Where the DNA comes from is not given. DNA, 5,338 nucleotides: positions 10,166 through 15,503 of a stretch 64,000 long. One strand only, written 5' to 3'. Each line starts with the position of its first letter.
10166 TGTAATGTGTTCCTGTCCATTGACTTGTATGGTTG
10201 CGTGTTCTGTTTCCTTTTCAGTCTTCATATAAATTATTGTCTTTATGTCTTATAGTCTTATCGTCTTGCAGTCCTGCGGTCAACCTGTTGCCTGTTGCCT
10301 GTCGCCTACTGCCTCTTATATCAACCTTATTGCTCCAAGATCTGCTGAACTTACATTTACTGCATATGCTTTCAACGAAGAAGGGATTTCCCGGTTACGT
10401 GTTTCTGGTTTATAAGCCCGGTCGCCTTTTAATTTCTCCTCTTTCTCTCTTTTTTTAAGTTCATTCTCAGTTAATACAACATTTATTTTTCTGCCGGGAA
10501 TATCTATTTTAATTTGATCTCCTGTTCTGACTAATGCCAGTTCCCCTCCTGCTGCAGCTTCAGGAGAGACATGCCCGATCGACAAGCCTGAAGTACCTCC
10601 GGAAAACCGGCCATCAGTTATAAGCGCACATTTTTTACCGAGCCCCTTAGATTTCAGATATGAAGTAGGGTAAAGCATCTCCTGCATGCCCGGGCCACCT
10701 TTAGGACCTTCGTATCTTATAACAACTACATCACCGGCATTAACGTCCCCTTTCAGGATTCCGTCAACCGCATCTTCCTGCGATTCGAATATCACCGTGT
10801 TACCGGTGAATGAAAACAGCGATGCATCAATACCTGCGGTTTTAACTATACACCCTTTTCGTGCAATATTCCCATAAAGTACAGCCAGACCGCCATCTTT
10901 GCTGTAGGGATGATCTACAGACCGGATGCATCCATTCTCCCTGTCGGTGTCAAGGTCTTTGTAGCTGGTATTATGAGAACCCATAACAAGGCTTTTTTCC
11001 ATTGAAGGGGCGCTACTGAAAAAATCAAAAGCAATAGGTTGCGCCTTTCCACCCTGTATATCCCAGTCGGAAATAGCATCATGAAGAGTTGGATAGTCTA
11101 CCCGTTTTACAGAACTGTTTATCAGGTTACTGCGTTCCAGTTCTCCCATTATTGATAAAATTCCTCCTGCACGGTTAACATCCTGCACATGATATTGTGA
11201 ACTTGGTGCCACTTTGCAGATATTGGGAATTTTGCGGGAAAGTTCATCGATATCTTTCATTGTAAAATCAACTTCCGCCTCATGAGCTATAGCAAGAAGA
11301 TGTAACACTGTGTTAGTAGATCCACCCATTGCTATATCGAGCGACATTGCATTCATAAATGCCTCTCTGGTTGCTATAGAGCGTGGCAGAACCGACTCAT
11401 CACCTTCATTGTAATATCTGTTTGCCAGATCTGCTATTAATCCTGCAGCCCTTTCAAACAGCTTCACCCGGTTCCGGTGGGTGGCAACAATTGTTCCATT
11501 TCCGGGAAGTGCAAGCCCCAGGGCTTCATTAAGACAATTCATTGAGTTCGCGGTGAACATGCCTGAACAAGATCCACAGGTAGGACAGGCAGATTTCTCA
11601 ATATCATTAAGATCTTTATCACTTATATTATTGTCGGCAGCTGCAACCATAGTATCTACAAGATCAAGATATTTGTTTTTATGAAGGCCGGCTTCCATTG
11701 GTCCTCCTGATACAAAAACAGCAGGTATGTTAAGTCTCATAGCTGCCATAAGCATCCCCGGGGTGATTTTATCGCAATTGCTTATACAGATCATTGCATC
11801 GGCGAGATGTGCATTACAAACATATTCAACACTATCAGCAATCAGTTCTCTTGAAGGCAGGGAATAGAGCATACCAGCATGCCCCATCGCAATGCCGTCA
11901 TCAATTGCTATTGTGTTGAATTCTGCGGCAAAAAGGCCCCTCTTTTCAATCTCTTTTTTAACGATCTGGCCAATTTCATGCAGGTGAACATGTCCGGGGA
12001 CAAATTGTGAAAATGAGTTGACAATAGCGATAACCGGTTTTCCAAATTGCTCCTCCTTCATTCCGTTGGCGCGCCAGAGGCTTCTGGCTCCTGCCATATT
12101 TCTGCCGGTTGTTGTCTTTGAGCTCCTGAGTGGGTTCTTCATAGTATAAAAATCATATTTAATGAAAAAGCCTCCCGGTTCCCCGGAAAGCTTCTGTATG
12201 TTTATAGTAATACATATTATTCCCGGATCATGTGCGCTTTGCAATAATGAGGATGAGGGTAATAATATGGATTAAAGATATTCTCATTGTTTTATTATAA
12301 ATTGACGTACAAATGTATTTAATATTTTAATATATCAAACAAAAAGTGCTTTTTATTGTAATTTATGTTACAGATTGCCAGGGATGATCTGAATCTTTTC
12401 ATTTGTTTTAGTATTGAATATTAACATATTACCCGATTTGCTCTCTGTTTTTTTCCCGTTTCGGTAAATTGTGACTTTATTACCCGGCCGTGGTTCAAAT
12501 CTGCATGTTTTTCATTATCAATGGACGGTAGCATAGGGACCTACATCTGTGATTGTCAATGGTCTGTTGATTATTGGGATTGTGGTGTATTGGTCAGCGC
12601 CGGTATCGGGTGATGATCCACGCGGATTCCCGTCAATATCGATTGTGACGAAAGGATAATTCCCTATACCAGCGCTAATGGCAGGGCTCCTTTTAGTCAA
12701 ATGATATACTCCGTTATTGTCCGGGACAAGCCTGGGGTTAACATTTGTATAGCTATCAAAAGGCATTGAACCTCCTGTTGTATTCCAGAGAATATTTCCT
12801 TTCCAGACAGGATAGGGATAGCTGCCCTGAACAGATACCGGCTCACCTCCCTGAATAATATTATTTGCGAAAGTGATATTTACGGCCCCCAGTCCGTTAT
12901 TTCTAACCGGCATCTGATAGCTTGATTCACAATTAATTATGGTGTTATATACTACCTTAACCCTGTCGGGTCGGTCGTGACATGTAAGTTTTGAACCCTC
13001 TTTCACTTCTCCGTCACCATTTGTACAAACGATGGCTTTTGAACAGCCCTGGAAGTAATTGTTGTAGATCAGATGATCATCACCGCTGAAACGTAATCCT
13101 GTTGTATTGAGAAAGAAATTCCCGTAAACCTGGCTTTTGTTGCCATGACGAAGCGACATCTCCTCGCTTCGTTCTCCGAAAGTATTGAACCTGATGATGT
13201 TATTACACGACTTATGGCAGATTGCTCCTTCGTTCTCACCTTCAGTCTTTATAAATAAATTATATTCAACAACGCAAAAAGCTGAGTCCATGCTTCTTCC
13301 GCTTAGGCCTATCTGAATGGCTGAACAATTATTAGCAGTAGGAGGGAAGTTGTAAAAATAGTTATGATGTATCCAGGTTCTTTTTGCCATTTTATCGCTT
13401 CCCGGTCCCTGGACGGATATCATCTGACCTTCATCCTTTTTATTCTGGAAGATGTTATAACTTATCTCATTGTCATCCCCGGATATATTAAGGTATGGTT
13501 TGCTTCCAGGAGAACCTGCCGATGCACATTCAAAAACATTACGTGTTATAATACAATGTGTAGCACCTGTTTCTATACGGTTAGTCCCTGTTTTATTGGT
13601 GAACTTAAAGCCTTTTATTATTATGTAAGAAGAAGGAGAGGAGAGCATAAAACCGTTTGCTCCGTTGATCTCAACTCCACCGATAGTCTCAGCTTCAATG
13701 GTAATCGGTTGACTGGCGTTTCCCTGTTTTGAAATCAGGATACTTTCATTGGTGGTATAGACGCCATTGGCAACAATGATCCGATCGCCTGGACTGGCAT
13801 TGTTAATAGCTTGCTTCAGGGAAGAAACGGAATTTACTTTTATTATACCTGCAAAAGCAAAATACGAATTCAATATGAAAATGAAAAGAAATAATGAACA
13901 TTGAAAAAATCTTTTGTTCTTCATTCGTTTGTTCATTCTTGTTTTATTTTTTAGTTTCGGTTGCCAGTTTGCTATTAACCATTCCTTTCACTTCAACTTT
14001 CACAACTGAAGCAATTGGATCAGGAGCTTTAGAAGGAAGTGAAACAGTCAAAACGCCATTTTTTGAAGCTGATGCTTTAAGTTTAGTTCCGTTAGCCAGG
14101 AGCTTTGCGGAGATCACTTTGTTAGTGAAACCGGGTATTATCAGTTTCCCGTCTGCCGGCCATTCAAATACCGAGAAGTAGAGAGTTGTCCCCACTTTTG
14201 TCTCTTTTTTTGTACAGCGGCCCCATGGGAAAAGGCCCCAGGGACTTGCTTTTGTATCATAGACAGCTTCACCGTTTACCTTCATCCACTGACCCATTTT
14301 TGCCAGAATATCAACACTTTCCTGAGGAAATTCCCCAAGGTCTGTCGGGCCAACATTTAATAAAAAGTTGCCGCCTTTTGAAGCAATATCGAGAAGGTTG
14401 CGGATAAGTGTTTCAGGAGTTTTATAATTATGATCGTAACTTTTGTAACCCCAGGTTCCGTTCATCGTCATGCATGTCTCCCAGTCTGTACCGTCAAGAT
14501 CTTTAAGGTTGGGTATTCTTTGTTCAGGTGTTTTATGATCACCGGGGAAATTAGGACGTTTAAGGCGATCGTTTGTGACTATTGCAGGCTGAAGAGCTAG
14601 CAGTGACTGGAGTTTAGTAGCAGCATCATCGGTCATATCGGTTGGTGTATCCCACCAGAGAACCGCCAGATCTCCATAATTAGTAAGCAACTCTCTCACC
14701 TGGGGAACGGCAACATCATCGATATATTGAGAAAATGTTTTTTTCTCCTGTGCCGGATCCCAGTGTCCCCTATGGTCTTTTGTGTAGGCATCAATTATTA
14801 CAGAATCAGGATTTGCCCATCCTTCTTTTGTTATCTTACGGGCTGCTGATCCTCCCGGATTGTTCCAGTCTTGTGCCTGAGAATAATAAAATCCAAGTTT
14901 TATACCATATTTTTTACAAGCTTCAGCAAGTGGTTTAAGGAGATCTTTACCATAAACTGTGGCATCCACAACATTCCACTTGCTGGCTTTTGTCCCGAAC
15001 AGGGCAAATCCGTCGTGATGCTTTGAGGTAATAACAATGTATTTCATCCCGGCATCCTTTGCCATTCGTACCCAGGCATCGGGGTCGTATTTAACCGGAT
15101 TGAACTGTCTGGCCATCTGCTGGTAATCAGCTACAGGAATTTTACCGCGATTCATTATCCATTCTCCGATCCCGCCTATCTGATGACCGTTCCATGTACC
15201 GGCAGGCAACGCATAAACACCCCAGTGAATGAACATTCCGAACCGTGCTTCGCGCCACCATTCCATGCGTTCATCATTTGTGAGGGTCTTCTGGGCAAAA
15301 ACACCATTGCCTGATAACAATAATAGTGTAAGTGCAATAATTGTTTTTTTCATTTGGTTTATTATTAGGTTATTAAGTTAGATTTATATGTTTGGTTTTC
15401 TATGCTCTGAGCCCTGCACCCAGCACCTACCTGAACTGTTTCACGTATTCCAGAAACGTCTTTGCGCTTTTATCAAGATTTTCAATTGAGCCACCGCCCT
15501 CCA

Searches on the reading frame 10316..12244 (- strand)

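Call 46: search_protein_families(library=pfam, proteins=[window:10316-12244:-], max_evalue=0.00001)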
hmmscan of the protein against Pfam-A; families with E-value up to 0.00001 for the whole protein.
window:10316-12244:- (642 aa): 2 families
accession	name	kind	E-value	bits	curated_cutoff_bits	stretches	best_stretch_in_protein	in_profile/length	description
PF00920.27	ILVD_EDD_N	-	5.3e-128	427.1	27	1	69-389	1-315/316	Dihydroxy-acid/6-phosphogluconate dehydratase N-terminal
PF24877.1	ILV_EDD_C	-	3.8e-73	245.4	27.7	1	439-638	2-191/191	Dihydroxy-acid/6-phosphogluconate dehydratase C-terminal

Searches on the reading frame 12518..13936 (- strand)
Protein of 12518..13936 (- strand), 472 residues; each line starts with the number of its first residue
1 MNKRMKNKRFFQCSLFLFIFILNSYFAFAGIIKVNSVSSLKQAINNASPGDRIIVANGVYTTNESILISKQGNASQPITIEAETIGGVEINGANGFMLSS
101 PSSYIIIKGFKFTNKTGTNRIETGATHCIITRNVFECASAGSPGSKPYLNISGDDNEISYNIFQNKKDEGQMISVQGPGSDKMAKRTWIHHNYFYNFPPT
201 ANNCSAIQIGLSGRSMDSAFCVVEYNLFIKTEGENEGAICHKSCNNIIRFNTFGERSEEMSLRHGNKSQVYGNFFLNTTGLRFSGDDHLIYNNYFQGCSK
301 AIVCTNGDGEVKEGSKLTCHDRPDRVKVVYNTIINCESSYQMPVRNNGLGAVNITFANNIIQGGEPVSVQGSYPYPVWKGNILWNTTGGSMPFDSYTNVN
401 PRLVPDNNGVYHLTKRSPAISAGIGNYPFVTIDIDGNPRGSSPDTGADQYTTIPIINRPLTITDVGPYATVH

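Call 46: search_protein_families(library=pfam, proteins=[window:12518-13936:-], max_evalue=0.00001)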
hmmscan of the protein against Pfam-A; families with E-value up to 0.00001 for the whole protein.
window:12518-13936:- (472 aa): 1 family
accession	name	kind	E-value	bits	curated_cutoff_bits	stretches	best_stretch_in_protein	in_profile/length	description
PF14592.12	Chondroitinas_B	-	2.9e-43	148.9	24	1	34-347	1-327/426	Chondroitinase B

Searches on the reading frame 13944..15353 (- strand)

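Call 46: search_protein_families(library=pfam, proteins=[window:13944-15353:-], max_evalue=0.00001)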
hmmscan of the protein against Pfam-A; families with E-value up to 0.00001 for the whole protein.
window:13944-15353:- (469 aa): 1 family
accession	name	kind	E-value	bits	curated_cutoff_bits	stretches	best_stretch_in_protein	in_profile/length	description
PF01120.23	Alpha_L_fucos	-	8.6e-90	302.1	25.2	1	22-362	19-345/345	Alpha-L-fucosidase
